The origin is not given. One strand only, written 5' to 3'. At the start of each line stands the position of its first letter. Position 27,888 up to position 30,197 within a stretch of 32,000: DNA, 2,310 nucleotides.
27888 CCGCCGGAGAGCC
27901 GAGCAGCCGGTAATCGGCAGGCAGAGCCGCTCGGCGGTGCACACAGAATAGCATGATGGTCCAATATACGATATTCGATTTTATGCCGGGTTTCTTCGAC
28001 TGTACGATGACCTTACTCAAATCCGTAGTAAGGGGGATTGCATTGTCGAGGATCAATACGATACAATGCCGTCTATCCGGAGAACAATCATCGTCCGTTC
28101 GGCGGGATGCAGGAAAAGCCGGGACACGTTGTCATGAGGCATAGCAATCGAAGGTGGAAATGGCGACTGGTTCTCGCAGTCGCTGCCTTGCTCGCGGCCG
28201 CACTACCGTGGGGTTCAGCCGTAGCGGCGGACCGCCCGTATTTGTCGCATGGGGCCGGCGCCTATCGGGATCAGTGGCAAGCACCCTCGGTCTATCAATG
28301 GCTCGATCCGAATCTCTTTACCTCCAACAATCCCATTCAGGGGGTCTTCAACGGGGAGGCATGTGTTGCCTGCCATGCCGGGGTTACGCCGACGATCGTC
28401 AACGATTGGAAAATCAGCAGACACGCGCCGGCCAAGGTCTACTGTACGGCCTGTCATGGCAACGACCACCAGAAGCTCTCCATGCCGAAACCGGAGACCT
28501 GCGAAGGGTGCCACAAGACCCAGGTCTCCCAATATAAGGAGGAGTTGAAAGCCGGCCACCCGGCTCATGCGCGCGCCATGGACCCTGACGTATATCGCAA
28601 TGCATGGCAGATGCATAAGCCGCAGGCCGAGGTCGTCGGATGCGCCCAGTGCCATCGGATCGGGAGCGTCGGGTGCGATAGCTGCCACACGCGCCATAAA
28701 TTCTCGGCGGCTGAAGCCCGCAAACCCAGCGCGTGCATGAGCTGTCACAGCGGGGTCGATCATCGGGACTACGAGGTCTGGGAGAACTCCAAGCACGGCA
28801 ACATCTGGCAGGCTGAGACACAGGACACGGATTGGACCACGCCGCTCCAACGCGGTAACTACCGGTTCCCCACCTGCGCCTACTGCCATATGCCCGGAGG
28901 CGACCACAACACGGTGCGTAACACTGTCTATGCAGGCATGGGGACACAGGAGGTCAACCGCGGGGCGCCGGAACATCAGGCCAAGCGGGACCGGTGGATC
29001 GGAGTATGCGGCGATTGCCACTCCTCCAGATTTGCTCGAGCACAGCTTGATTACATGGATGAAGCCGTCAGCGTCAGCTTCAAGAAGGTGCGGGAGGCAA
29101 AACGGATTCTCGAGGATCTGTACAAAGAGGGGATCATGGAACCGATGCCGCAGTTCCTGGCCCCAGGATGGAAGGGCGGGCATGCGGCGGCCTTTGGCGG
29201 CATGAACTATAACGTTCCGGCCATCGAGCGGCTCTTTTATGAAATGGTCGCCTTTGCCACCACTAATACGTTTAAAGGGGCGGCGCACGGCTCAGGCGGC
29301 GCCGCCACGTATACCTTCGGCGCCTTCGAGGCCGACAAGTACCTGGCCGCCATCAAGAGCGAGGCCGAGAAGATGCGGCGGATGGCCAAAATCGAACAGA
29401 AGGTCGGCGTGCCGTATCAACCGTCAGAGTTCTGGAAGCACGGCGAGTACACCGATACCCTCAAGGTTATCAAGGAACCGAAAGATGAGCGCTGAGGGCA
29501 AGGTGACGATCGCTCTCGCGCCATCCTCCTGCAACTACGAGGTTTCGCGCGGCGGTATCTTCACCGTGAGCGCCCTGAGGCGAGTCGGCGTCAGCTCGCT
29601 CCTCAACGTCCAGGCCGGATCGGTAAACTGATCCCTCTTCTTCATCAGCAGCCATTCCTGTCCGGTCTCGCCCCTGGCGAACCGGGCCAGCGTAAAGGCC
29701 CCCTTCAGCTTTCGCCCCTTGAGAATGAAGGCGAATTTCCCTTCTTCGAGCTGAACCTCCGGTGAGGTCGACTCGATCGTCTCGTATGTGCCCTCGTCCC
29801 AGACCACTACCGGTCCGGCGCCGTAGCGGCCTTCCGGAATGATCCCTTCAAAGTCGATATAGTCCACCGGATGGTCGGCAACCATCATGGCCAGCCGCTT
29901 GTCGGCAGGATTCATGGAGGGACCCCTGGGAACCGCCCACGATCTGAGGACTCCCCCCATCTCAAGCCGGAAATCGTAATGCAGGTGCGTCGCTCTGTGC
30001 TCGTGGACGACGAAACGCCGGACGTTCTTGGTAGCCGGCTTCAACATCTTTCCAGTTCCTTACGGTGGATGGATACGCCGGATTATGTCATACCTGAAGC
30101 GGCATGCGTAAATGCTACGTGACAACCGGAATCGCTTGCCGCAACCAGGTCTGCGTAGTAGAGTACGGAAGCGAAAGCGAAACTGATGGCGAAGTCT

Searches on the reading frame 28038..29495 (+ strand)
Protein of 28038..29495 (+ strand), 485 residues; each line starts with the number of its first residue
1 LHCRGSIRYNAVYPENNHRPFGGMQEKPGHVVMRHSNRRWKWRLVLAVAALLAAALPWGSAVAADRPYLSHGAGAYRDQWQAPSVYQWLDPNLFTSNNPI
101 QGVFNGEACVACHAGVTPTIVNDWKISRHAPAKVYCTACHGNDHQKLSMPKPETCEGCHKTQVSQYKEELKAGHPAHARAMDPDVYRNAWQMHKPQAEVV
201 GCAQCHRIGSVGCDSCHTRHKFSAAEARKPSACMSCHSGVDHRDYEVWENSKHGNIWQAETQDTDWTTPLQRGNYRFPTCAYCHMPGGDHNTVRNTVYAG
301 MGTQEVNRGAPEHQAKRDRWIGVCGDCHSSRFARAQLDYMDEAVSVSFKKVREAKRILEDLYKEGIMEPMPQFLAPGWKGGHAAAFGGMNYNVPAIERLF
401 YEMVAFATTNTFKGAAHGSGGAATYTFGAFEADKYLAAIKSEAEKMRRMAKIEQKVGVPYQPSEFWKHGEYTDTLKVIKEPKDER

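Call 33: search_protein_families(library=pfam, proteins=[window:28038-29495:+])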
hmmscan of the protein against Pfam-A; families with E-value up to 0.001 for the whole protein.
window:28038-29495:+ (485 aa): 5 families
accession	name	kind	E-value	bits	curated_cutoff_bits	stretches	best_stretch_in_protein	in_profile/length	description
PF13447.11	Multi-haem_cyto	-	8.3e-48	163.4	21.9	1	108-367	4-261/269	Seven times multi-haem cytochrome CxxCH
PF14522.11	Cytochrome_C7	-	7.4e-10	39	24.8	1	105-160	12-67/67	Cytochrome c7 and related cytochrome c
PF14537.11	Cytochrom_c3_2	-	1.5e-08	35.4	25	1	129-206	2-78/79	Cytochrome c3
PF13435.11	Cytochrome_C554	-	1.4e-07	32.8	20.8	0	232-292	1-63/84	Cytochrome c554 and c-prime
PF02335.20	Cytochrom_C552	-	1.3e-05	24.9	24.1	0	217-330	74-177/438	Cytochrome c552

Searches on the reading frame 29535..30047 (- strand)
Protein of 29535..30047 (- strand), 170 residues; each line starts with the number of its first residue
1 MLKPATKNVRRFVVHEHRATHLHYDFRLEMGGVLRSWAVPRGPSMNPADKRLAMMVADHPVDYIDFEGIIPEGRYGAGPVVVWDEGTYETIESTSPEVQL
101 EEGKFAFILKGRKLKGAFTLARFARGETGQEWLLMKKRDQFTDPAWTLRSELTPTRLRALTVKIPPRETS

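Call 33: search_protein_families(library=pfam, proteins=[window:29535-30047:-])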
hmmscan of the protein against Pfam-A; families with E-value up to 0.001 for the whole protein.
window:29535-30047:- (170 aa): 1 family
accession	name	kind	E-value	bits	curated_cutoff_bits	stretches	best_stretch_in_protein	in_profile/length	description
PF13298.12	LigD_N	-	1.1e-42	145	31.1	1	15-122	1-107/107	DNA Ligase D 3'-phosphoesterase domain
